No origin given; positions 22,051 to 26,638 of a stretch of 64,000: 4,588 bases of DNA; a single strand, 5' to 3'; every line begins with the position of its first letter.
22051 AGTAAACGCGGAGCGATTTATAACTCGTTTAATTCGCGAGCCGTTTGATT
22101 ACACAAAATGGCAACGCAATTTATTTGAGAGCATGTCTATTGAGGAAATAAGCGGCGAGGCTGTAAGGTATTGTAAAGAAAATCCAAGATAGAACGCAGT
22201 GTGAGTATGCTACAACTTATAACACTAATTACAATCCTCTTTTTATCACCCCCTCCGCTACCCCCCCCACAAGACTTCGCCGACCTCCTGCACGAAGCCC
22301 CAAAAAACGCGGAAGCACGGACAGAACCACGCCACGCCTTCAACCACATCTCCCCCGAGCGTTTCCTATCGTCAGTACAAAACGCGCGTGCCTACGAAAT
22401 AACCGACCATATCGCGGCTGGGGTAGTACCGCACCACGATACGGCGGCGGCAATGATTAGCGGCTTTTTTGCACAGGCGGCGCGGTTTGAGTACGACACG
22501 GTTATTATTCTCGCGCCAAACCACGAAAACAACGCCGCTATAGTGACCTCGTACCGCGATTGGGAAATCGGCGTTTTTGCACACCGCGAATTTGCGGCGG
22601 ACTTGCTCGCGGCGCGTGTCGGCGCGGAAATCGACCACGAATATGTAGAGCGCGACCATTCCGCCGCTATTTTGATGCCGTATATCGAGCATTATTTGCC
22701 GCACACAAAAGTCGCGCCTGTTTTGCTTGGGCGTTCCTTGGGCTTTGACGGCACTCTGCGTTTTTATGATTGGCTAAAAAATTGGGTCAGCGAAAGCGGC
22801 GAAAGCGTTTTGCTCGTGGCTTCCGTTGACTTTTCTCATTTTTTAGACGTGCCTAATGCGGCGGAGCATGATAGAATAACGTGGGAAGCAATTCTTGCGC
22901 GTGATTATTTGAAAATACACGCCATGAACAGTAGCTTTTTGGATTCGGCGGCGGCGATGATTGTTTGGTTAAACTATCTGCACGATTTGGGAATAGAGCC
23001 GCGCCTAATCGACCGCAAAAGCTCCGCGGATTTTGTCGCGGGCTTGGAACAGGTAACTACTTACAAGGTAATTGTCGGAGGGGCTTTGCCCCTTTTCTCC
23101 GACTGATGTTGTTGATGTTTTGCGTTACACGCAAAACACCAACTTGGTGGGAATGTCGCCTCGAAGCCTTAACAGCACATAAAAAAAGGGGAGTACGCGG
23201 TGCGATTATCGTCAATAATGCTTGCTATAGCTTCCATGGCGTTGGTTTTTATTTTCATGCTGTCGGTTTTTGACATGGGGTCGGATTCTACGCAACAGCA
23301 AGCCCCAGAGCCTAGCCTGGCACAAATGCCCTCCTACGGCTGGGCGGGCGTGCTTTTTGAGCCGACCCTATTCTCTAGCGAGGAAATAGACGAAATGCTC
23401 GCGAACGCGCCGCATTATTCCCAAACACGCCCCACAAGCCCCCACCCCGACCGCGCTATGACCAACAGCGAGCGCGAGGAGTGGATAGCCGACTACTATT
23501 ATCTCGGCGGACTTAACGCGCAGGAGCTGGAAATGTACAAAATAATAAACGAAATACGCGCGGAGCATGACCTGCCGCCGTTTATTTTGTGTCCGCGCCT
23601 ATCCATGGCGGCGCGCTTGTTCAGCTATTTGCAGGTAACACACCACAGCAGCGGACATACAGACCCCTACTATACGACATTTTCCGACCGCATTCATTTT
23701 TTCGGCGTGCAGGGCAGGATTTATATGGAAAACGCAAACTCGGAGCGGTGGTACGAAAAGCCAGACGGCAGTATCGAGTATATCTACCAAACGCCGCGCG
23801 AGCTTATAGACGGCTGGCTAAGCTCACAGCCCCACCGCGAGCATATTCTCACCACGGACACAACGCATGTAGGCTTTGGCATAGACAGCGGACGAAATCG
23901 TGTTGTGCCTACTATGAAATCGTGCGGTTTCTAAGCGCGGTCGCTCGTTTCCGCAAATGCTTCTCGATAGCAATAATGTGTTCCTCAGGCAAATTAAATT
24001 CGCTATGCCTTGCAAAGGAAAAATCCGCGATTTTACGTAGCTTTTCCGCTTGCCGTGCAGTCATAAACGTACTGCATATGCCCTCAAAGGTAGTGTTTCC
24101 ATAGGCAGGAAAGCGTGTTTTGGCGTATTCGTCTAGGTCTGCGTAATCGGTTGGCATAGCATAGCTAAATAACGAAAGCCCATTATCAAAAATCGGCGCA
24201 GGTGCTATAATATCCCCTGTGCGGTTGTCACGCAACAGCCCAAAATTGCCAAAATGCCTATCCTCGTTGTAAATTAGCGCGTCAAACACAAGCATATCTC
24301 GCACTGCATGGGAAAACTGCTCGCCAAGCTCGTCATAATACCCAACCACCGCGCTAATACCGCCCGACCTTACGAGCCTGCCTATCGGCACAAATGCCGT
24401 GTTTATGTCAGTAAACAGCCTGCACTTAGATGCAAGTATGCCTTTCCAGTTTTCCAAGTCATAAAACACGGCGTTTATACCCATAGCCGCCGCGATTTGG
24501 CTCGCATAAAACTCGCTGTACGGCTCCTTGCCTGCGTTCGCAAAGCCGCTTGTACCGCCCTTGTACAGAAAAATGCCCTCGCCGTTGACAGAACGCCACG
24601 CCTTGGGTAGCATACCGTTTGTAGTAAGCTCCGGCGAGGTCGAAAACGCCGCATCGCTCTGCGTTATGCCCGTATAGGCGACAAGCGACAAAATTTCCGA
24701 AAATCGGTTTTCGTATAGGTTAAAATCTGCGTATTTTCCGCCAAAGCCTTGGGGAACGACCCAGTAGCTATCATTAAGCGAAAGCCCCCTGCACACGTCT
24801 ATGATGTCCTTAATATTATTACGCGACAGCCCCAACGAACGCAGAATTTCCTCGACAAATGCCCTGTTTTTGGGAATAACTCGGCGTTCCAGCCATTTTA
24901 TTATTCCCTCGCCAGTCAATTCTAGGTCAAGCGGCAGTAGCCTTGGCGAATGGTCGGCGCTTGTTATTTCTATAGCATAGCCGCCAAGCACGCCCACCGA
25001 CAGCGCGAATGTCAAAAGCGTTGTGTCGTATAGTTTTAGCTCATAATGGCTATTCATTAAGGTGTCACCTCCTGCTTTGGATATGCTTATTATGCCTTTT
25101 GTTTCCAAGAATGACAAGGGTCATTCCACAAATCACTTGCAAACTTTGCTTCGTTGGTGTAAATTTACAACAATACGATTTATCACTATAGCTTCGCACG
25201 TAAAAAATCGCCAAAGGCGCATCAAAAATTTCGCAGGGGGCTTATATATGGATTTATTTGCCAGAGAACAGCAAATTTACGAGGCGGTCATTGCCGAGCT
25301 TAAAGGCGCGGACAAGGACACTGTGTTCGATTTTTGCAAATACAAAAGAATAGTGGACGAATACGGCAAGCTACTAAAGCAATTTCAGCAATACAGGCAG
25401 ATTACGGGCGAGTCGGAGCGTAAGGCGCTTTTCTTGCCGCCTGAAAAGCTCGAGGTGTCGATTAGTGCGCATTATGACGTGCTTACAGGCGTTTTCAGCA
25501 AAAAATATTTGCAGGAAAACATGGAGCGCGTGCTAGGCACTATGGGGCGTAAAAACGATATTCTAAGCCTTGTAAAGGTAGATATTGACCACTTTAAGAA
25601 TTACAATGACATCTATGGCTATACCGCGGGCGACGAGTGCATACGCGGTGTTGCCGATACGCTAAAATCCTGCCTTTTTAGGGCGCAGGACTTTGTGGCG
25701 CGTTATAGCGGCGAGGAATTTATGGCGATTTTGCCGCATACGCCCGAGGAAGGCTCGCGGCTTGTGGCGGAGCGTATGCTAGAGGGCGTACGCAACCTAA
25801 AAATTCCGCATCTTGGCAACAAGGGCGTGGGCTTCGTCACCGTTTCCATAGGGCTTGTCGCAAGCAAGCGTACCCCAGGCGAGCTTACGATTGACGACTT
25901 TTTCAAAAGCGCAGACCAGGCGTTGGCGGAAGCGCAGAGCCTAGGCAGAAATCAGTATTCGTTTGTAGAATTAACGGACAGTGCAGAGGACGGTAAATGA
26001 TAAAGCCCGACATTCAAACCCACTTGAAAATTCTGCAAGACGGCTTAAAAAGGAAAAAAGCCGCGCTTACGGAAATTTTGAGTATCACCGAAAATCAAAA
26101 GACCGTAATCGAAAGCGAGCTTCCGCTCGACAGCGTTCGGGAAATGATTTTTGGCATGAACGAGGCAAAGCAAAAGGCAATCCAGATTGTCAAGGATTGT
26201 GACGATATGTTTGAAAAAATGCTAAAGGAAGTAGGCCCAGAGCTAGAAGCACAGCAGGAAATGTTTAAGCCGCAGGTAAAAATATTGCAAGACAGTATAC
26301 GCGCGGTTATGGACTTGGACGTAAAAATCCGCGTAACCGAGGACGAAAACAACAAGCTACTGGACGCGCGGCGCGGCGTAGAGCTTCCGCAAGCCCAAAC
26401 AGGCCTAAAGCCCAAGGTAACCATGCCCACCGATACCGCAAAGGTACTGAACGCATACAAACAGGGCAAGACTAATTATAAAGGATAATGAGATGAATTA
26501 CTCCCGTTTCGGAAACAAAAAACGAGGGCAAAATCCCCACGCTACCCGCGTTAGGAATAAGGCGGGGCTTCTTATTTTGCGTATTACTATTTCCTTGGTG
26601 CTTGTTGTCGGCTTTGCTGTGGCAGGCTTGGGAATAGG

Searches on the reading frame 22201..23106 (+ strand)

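Call 45: search_protein_families(library=pfam, proteins=[window:22201-23106:+], max_evalue=0.0001)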
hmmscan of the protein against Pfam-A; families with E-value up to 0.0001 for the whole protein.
window:22201-23106:+ (301 aa): 1 family
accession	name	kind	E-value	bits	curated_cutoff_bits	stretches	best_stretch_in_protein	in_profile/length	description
PF01875.22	Memo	-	6.4e-11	42.4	27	1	76-288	38-265/269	Memo-like protein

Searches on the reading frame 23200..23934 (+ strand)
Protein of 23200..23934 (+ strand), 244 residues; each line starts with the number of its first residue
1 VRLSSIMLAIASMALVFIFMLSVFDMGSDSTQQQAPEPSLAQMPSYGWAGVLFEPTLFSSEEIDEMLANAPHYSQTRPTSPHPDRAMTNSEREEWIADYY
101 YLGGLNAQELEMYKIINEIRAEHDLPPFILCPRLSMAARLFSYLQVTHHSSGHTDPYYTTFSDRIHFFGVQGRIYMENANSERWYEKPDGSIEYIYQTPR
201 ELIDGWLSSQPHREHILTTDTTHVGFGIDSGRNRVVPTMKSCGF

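Call 45: search_protein_families(library=pfam, proteins=[window:23200-23934:+], max_evalue=0.0001)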
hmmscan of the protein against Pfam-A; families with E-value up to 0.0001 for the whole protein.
window:23200-23934:+ (244 aa): 1 family
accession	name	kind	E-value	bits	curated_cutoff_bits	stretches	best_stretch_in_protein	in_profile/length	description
PF00188.32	CAP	-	1.1e-10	42.8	21.1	1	115-234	3-108/117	Cysteine-rich secretory protein family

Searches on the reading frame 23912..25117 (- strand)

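Call 45: search_protein_families(library=pfam, proteins=[window:23912-25117:-], max_evalue=0.0001)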
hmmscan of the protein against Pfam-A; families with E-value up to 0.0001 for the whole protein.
window:23912-25117:- (401 aa): 0 families

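Call 85: search_protein_families(library=pfam, proteins=[window:23912-25117:-], max_evalue=0.001)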
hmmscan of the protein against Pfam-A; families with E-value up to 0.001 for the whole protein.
window:23912-25117:- (401 aa): 1 family
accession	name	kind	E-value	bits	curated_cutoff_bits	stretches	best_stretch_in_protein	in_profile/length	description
PF07804.18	HipA_C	-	0.00018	21.6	30.5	0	272-315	122-162/213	HipA-like C-terminal domain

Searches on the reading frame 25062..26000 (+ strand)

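Call 45: search_protein_families(library=pfam, proteins=[window:25062-26000:+], max_evalue=0.0001)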
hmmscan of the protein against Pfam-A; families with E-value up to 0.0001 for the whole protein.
window:25062-26000:+ (312 aa): 1 family
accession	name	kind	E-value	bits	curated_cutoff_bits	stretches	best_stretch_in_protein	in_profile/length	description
PF00990.26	GGDEF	-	6.1e-40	137.1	23.8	1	136-298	1-161/161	Diguanylate cyclase, GGDEF domain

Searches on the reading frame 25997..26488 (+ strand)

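Call 85: search_protein_families(library=pfam, proteins=[window:25997-26488:+], max_evalue=0.001)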
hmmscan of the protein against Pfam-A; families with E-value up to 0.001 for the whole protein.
window:25997-26488:+ (163 aa): 1 family
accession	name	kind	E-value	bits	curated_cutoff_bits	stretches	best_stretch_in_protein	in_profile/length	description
PF05130.17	FlgN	-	0.00048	21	30.5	1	10-124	3-117/147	FlgN protein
